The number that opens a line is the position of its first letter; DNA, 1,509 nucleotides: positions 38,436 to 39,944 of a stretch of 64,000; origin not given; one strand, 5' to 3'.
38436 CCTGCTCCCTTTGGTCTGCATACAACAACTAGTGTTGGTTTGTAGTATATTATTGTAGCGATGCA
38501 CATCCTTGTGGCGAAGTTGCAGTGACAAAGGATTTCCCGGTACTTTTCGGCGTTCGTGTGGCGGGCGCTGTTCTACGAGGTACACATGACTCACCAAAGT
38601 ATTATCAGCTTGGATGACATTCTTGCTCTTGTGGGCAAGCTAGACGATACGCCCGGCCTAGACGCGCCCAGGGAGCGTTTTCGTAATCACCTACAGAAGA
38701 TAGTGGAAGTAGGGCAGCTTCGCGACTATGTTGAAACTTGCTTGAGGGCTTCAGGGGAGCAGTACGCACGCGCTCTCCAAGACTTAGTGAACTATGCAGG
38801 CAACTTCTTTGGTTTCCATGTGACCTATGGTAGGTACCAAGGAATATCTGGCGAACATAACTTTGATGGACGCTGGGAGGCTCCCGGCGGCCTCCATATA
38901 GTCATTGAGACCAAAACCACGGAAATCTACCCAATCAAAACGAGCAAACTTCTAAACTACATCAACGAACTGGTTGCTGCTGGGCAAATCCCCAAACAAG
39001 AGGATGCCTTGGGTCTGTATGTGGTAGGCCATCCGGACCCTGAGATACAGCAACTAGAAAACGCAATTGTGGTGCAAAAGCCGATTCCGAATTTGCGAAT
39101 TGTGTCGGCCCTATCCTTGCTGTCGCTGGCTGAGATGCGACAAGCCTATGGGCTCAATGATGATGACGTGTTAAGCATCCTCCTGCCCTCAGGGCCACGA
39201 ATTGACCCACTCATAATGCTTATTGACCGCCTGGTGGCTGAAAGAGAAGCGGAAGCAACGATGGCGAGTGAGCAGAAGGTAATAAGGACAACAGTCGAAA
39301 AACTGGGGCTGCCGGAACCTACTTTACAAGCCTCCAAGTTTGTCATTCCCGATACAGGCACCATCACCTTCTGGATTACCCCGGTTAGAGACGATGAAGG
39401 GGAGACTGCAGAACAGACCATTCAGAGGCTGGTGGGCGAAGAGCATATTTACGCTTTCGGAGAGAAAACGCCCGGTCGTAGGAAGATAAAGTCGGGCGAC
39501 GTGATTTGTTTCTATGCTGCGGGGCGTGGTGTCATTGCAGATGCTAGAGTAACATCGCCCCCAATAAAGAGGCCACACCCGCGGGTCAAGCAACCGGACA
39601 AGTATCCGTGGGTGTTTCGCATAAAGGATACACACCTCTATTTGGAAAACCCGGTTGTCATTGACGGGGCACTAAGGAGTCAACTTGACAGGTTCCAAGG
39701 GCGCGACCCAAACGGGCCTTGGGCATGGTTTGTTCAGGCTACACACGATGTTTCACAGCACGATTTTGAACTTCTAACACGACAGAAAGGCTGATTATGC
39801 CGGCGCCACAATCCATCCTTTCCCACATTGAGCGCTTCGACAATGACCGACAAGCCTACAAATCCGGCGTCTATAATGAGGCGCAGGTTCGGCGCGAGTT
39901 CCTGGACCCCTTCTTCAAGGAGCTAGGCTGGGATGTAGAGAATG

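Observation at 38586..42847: Two-gene operon coupling a predicted modified-base-dependent nuclease (PD-(D/E)xK + EVE/PUA-like) to an MmeI-family Type IIG restriction-modification enzyme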

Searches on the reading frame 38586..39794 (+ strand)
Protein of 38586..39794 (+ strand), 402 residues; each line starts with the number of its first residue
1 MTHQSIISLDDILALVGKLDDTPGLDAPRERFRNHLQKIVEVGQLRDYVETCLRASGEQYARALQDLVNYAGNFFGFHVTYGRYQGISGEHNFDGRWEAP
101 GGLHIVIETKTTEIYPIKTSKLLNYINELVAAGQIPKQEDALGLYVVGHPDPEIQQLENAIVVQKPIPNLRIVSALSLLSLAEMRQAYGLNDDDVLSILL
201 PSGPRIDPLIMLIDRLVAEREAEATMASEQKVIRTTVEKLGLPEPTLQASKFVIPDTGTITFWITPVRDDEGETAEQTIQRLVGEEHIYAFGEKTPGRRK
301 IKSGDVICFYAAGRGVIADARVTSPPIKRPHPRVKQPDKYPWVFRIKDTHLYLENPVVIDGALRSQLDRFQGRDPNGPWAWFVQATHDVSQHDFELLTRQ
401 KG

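Call 7: search_protein_families(library=pfam, proteins=[window:38586-39794:+], max_evalue=1)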
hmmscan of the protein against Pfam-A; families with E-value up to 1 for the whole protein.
window:38586-39794:+ (402 aa): 1 family
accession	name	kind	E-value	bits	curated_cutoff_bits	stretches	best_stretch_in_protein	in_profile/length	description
PF03731.21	Ku_N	-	0.33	11.1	20.6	1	106-183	5-84/220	Ku70/Ku80 N-terminal alpha/beta domain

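Call 8: search_protein_families(library=padloc, proteins=[window:38586-39794:+], max_evalue=1)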
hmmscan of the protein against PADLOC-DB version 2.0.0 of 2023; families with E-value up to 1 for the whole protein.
window:38586-39794:+ (402 aa): 0 families

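Call 9: search_protein_families(library=ncbifam, proteins=[window:38586-39794:+], max_evalue=1)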
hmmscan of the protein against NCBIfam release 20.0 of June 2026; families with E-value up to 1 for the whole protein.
window:38586-39794:+ (402 aa): 0 families

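Call 10: find_homologous_proteins(query=window:38586-39794:+)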
Query window:38586-39794:+ (402 aa): 893 proteins with E <= 0.001 among 8000 candidates; the best 120 are listed.
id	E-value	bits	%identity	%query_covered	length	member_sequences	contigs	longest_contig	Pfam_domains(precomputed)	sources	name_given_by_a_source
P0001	1.8e-271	918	100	100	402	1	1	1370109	-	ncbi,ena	-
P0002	1.7e-143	496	56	98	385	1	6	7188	-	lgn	-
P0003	3.1e-143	496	56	98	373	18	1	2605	-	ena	-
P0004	4.2e-143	495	56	98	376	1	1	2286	-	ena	-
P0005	2.4e-142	493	56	98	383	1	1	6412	-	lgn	-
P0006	1.3e-141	490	57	98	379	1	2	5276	-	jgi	-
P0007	1.7e-141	490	56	98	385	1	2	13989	-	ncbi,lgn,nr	ncbi:MAG: EVE domain-containing protein [Chloroflexi bacterium]|nr:EVE domain-containing protein [Ch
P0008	7.6e-141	488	56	98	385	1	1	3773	-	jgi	jgi:hypothetical protein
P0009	1.3e-140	487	55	98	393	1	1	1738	-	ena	-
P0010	1.9e-140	486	55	98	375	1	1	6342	-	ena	-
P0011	2.2e-140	486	55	98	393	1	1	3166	-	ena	-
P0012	2.7e-140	486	55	98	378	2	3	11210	-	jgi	jgi:hypothetical protein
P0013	5.6e-140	485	56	99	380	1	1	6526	-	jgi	-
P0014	4.7e-139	482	55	98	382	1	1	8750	-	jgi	jgi:hypothetical protein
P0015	5.9e-139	481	56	98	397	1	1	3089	-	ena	-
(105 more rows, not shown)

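Call 11: search_solved_structures(query=window:38586-39794:+, max_evalue=10, show_alignments=2)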
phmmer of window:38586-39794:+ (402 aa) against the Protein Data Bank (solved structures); distinct sequences matched with E-value up to 10: 2.
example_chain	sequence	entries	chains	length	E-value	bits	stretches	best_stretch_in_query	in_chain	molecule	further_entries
7n6g_3L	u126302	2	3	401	0.11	14.5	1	155-238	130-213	FAP279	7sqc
4mlc_A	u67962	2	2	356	0.53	12.3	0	81-107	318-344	Extracellular ligand-binding receptor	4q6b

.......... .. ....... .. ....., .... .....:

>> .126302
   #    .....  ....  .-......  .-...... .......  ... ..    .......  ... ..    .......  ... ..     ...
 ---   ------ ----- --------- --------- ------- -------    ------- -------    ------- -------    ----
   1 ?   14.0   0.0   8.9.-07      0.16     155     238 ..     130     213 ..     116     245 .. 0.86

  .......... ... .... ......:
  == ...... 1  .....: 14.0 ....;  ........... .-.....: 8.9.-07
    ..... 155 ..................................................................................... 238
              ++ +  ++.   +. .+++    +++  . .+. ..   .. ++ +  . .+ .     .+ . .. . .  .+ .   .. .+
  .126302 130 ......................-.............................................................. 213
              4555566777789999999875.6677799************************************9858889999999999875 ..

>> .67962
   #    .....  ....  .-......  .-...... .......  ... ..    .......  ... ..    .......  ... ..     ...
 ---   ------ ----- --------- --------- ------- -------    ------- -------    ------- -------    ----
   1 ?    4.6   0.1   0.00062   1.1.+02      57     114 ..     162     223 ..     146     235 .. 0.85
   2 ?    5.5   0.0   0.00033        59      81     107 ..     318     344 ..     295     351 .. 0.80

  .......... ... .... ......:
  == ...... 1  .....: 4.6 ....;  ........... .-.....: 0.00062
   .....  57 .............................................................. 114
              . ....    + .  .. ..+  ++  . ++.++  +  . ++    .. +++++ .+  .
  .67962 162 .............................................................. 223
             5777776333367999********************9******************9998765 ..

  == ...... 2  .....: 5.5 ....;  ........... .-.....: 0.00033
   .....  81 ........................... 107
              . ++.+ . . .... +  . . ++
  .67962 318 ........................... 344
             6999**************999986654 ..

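Call 12: search_protein_families(library=phrogs, proteins=[window:38586-39794:+], max_evalue=1)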
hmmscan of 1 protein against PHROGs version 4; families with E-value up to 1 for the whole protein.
window:38586-39794:+ (402 aa): 1 family
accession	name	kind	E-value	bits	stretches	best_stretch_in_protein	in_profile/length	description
phrog_2460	-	unknown function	0.04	15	1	43-85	25-67/73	-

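Call 15: search_protein_families(library=pfam, alignment_id=A1, max_evalue=0.1)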
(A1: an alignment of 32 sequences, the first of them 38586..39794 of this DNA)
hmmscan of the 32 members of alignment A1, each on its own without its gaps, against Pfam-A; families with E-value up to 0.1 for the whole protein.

A. member 1, window:38586-39794:+ (402 aa): 0 families

B. families by the number of members that match (of 32 scanned): 7 families
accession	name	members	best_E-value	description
PF01878.24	EVE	23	1.5e-06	EVE domain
PF12671.13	Amidase_6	4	0.0031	Putative amidase domain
PF03731.21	Ku_N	1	0.018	Ku70/Ku80 N-terminal alpha/beta domain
PF04920.18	BNYVV_p31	1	0.056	Beet necrotic yellow vein virus, p31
PF15508.11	NAAA-beta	1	0.079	beta subunit of N-acylethanolamine-hydrolyzing acid amidase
PF24740.1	DUF7691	1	0.084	Domain of unknown function (DUF7691)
PF19505.4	DUF6039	1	0.086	Family of unknown function (DUF6039)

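Call 16: search_solved_structures(query=A1, max_evalue=10, show_alignments=3)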
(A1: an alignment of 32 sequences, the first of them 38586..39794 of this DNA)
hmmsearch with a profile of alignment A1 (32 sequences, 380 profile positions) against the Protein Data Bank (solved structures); distinct sequences matched with E-value up to 10: 2.
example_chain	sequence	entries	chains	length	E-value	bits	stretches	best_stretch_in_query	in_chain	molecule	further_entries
8cpo_A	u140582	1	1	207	0.05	15.8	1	180-296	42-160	PolB16 Intein Cys-less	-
8cpn_A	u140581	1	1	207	0.063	15.5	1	180-291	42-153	PolB16 intein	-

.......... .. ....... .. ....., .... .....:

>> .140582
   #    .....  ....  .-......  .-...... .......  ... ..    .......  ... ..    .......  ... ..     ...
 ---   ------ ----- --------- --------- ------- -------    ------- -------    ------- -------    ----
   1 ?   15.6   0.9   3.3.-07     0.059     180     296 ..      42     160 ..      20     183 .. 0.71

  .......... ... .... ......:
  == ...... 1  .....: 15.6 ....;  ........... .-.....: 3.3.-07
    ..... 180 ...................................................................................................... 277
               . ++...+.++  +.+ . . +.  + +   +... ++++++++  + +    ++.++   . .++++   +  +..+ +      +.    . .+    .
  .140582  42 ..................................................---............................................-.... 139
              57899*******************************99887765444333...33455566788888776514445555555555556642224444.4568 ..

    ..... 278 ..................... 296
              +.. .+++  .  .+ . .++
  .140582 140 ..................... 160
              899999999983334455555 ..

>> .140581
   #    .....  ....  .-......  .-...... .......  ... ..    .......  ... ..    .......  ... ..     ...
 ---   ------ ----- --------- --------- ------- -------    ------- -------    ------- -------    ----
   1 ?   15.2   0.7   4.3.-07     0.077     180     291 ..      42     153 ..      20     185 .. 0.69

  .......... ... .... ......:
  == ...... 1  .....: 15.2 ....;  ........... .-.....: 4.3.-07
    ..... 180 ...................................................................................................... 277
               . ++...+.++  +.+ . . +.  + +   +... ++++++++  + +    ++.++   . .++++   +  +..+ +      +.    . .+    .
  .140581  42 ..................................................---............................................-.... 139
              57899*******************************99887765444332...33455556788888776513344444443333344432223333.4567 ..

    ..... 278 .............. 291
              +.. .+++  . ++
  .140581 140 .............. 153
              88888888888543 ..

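Call 18: find_related_loci(query=A1, collection=genome_contigs, flank=8000)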
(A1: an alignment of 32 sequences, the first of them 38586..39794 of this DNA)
Query A1 (402 aa) in genome_contigs; peptide patterns used: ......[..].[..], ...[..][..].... (x = any residue, [..] = any of these).
138 stretches matched a pattern; 78 encode a relative of the query (tblastn E <= 1e-3); 78 distinct loci.
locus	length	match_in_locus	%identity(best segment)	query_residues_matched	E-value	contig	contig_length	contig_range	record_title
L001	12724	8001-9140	56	7-400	1e-147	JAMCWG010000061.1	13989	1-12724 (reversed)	MAG: Chloroflexota bacterium isolate FK_Sedi_B_Bin.63 NODE_16873_length_13989_cov_3.33725, whole genome shotgun sequence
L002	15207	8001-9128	55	7-400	3e-144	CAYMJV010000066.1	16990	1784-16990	MAG TPA_asm: uncultured Syntrophaceae bacterium isolate binchicken_co378_81 genome assembly, contig: NODE_2615_length_16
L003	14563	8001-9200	53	7-400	3e-142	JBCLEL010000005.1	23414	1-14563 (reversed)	Chloroflexota bacterium isolate SLM_LV1_BS-A02 Node_5_length_23414_cov_67.773250, whole genome shotgun sequence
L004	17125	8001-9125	53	7-399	1e-139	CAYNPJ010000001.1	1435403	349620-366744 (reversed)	MAG TPA_asm: uncultured Ignavibacteria bacterium isolate binchicken_co107_133 genome assembly, contig: NODE_1_length_143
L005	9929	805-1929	53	7-399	4e-139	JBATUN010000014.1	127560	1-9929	MAG: Dehalococcoidia bacterium isolate MFD12951_ilm_asm_bin17 k127_4972, whole genome shotgun sequence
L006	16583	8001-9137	55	7-400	8e-138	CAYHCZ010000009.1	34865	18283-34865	MAG TPA_asm: uncultured Methanomicrobia archaeon isolate ERP119294_co4_451 genome assembly, contig: NODE_979_length_3486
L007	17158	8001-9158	52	7-399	9e-137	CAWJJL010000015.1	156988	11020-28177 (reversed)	MAG: uncultured delta proteobacterium isolate MFD04492.bin.2.26 genome assembly, contig: contig_21714, whole genome shot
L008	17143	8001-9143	54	7-401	3e-136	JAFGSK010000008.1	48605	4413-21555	MAG: candidate division WOR-3 bacterium isolate Zod_Metabat.887 k87_404726, whole genome shotgun sequence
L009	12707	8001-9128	52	7-398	6e-136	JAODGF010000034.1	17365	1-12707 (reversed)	MAG: Methanosarcinales archaeon isolate Barite_M3_B26-AMOR_1a CH2_P1_17ROV21_contig_4472, whole genome shotgun sequence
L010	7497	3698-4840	54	7-402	2e-135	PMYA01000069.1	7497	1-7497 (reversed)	MAG: Methanobacteriota archaeon isolate fen_29 73.20110800_E2D.14_contig_2861, whole genome shotgun sequence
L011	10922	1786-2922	53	7-402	3e-135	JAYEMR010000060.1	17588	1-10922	MAG: Chloroflexota bacterium isolate MAG076 MAG076_60, whole genome shotgun sequence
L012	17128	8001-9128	51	4-400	5e-135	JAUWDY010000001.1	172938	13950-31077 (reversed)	MAG: Candidatus Bathyarchaeota archaeon isolate CSMAG_2176 CSMAG_2176_k141_750128_length_172938_cov_15.0000, whole genom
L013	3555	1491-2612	52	7-398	5e-139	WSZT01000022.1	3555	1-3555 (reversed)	MAG: Methanophagales archaeon isolate GLR107 c_000000384518, whole genome shotgun sequence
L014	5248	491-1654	52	7-401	4e-134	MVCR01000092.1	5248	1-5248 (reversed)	MAG: Planctomycetales bacterium 4484_113 ex4484_113_scaffold_19703, whole genome shotgun sequence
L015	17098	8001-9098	52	16-399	3e-132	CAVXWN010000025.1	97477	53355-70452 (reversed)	MAG: uncultured Acidobacteriota bacterium isolate MFD04492.bin.2.64 genome assembly, contig: contig_14037, whole genome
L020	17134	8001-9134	55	7-399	1e-131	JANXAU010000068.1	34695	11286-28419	MAG: Candidatus Bipolaricaulota bacterium isolate SKYB132 k141_229740, whole genome shotgun sequence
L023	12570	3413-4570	50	7-401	7e-130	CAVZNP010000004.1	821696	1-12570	MAG: uncultured Chloroflexia bacterium isolate MFD05705.bin.2.48 genome assembly, contig: contig_42405, whole genome sho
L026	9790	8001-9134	50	8-401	3e-128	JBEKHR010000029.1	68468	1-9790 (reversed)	MAG: Terriglobia bacterium isolate SPRUCE 281 SPRUCE_281_29, whole genome shotgun sequence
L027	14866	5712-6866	52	9-399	2e-132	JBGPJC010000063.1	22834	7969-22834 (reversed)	MAG: Terriglobia bacterium isolate OBJ_0618_7090110_319 k141_515559_length_22834_cov_29.2931, whole genome shotgun seque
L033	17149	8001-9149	50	5-400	6e-123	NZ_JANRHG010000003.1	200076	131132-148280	Neomoorella sulfitireducens strain SLA38 3, whole genome shotgun sequence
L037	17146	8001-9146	48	6-400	3e-119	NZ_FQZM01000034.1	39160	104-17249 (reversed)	Desulfofundulus thermosubterraneus DSM 16057, whole genome shotgun sequence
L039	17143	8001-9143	48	6-400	4e-118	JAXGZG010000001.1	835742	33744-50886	MAG: Bacillota bacterium isolate AnMBR.bin531 bin531_1, whole genome shotgun sequence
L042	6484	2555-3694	48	6-400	1e-117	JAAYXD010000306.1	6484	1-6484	MAG: Clostridiaceae bacterium isolate AS02xzSISU_46 16741_AS02, whole genome shotgun sequence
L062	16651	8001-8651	50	7-220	4e-63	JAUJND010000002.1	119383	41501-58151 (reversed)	MAG: Chroococcidiopsidaceae cyanobacterium YX2bin18 opera_contig_492, whole genome shotgun sequence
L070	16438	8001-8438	58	255-400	4e-50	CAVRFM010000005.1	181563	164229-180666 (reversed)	MAG: uncultured Chloroflexia bacterium isolate MFD04492.bin.1.138 genome assembly, contig: contig_23255, whole genome sh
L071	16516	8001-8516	48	226-399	1e-49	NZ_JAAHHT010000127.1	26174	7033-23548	MAG: Okeania sp. SIO3I5 3I5_NODE_127, whole genome shotgun sequence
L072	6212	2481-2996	47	226-399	3e-49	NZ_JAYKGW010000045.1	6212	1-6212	MAG: Okeania sp. isolate 1238230 NODE_20626648, whole genome shotgun sequence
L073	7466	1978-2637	42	2-221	6e-46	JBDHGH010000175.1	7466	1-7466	MAG: Gemmatimonadota bacterium isolate M8-58_Bin_422 M8-58_Bin_422_scaffold_60227, whole genome shotgun sequence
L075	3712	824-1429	43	4-209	5e-43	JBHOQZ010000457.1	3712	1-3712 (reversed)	MAG: Chloroflexota bacterium isolate A0_41 coassembly_Ak141_484123, whole genome shotgun sequence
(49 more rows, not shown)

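Call 22: search_protein_families(library=pfam, proteins=[L027:7716-9806:+, L037:6145-8004:+, L037:9164-11722:+, L073:3522-5975:-, L006:9668-11137:+, L020:1282-5253:+, L006:2369-5044:+, L006:5045-7840:+, L010:831-3563:+, L020:5274-7946:+], max_evalue=0.00001)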
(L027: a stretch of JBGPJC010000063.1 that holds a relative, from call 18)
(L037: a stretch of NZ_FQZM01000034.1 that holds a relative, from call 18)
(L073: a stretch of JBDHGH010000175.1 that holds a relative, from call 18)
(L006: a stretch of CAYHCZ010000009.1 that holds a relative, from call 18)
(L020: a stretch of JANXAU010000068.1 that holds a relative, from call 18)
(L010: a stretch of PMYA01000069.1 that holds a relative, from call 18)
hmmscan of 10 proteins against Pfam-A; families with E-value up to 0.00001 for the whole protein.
L027:7716-9806:+ (696 aa): 3 families
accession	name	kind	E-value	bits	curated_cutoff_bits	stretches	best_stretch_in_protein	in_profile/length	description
PF02384.22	N6_Mtase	-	5.2e-24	85.6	20.4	1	343-619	3-249/311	N-6 DNA Methylase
PF07669.17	Eco57I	-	1.9e-18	67.6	25.3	1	419-580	2-166/171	Eco57I restriction-modification methylase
PF20473.4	MmeI_Mtase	-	4.3e-07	29.8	27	0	386-440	22-85/259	MmeI, DNA-methyltransferase domain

L037:6145-8004:+ (619 aa): 1 family
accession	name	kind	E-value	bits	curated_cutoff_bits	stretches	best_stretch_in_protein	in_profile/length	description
PF01555.25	N6_N4_Mtase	-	8.9e-48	163.6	26.7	1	76-354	1-218/221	DNA methylase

L037:9164-11722:+ (852 aa): 3 families
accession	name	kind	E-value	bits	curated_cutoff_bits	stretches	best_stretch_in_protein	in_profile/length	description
PF04851.21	ResIII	-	2.5e-08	34.4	22.5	1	137-329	25-162/164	Type III restriction enzyme, res subunit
PF08722.17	Tn7_TnsA-like_N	-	2e-06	28.7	26.5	1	760-823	14-83/85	TnsA-like endonuclease N terminal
PF18766.7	SWI2_SNF2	-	3.2e-06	27.4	26.7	1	230-369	90-197/221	SWI2/SNF2 ATPase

L073:3522-5975:- (817 aa): 8 families
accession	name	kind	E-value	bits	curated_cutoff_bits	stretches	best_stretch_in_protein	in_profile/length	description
PF08448.16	PAS_4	-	2.5e-34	118.2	23.1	3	78-182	1-109/110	PAS fold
PF00989.32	PAS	-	5.7e-34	117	22.6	3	194-302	2-113/113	PAS fold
PF13426.13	PAS_9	-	1.5e-30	105.9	27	2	204-303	2-102/103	PAS domain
PF02518.31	HATPase_c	-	1.1e-20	74.5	26.4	1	551-671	2-109/111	Histidine kinase-, DNA gyrase B-, and HSP90-like ATPase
PF00072.30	Response_reg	-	8.2e-20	71.5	30.2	1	695-807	1-111/111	Response regulator receiver domain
PF08447.18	PAS_3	-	2.7e-16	60.1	25.6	0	343-403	5-68/89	PAS fold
PF13188.13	PAS_8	-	5.2e-11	42.5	21.8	1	194-248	2-57/65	PAS domain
PF00512.31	HisKA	-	2.7e-09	37.4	26.9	1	445-507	3-64/66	His Kinase A (phospho-acceptor) domain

L006:9668-11137:+ (489 aa): 3 families
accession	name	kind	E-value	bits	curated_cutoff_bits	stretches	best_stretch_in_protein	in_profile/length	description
PF12706.13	Lactamase_B_2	-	3.3e-11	43.6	27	1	88-218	27-145/200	Beta-lactamase superfamily domain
PF07521.17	RMMBL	-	2.5e-06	27.8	21.6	1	436-465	10-40/63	Zn-dependent metallo-hydrolase RNA specificity domain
PF13483.12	Lactamase_B_3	-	4e-06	27.3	24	0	78-216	34-111/160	Beta-lactamase superfamily domain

L020:1282-5253:+ (1323 aa): 12 families
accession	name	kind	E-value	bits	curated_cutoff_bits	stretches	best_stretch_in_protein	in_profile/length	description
PF00326.27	Peptidase_S9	-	1.2e-45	156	22.6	1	1082-1291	7-212/213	Prolyl oligopeptidase family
PF13616.12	Rotamase_3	-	2.8e-35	121.8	22.5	1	182-296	3-116/116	PPIC-type PPIASE domain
PF00639.27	Rotamase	-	5.3e-33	114.3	21.7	1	199-293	1-96/97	PPIC-type PPIASE domain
PF13145.12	Rotamase_2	-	2.8e-19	70.5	27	1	173-308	1-121/121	PPIC-type PPIASE domain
PF20434.5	BD-FAE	-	9.9e-17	61.6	26.8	1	1057-1248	10-214/215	BD-FAE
PF02129.25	Peptidase_S15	-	1e-13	52.1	23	1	1034-1174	1-130/262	X-Pro dipeptidyl-peptidase (S15 family)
PF01738.24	DLH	-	3.5e-11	43.5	21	1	1074-1281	21-201/217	Dienelactone hydrolase family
PF12697.13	Abhydrolase_6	-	9.4e-10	40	26.3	1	1063-1268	1-205/217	Alpha/beta hydrolase family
PF13624.11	SurA_N_3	-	4.6e-09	36.7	27.2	1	3-155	11-157/162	SurA-like N-terminal domain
PF12146.15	Hydrolase_4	-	1.1e-06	28.5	27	0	1058-1173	2-109/239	Serine aminopeptidase, S33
PF22599.2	SecDF_P1_head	-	5.5e-06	26.7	27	0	536-654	8-113/114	SecDF, P1 head subdomain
PF00561.26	Abhydrolase_1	-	9.1e-06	25.9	25.8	0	1210-1266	186-238/245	alpha/beta hydrolase fold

L006:2369-5044:+ (891 aa): 1 family
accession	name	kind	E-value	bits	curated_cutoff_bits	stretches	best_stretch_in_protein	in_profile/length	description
PF01555.25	N6_N4_Mtase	-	5.6e-32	111.9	26.7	1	203-524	1-213/221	DNA methylase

L006:5045-7840:+ (931 aa): 1 family
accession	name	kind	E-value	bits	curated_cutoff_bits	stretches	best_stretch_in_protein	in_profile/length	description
PF04851.21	ResIII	-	1.1e-08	35.5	22.5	1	106-281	7-139/164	Type III restriction enzyme, res subunit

L010:831-3563:+ (910 aa): 5 families
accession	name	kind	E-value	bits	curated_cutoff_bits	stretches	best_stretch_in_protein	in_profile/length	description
PF20473.4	MmeI_Mtase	-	5.3e-90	301.6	27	1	334-603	2-258/259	MmeI, DNA-methyltransferase domain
PF20466.3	MmeI_TRD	-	5.7e-71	238.6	27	1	627-829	2-206/207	MmeI, target recognition domain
PF20464.3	MmeI_N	-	1.1e-42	146.8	27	1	11-174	2-180/181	MmeI, N-terminal domain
PF20467.3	MmeI_C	-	7.7e-25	87.4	27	1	837-910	7-80/83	MmeI, C-terminal domain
PF20465.4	MmeI_hel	-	8.9e-22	78.1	27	1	180-258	1-75/75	MmeI, helicase spacer domain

L020:5274-7946:+ (890 aa): 2 families
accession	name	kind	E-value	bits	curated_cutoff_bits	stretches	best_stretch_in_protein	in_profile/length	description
PF00330.25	Aconitase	-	2.6e-171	571.1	28.7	1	71-558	12-463/463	Aconitase family (aconitate hydratase)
PF00694.25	Aconitase_C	-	5.5e-45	153.4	22.8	1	688-813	3-128/131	Aconitase C-terminal domain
